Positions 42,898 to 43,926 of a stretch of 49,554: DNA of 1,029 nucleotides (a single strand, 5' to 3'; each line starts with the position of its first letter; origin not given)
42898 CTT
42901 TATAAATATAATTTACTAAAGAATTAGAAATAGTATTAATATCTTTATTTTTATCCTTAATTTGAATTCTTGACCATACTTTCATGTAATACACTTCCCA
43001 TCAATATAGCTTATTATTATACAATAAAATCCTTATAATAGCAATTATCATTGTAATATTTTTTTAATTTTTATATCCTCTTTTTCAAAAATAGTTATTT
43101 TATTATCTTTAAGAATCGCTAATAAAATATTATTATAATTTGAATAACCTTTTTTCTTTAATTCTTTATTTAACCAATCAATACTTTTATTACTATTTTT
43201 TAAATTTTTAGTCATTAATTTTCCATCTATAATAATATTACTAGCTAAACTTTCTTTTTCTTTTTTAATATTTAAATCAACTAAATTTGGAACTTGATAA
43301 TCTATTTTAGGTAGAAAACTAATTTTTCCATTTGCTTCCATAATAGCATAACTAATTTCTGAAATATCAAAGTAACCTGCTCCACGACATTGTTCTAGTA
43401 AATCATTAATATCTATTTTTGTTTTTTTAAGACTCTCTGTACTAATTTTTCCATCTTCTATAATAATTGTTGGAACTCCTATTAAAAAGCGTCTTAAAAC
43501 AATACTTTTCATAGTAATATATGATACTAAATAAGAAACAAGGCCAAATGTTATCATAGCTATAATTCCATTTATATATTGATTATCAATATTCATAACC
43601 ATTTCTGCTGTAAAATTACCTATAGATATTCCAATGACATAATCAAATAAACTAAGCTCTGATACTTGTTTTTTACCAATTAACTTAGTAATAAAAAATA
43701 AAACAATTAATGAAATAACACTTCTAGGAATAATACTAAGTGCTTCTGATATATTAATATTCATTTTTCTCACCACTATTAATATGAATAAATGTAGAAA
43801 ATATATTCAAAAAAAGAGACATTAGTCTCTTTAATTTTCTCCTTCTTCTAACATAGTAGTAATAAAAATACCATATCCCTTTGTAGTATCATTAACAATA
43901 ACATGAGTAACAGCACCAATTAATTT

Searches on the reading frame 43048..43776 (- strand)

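Call 4: search_protein_families(library=pfam, proteins=[window:43048-43776:-])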
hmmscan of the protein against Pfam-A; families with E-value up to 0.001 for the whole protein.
window:43048-43776:- (242 aa): 2 families
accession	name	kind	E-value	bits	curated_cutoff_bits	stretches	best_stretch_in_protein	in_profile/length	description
PF04239.17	DUF421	-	2.6e-37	127.6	23.6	1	90-221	2-127/129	YetF C-terminal domain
PF20730.2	YetF_N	-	4.5e-05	23.6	26.5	1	13-87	2-76/76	YetF N-terminal transmembrane domain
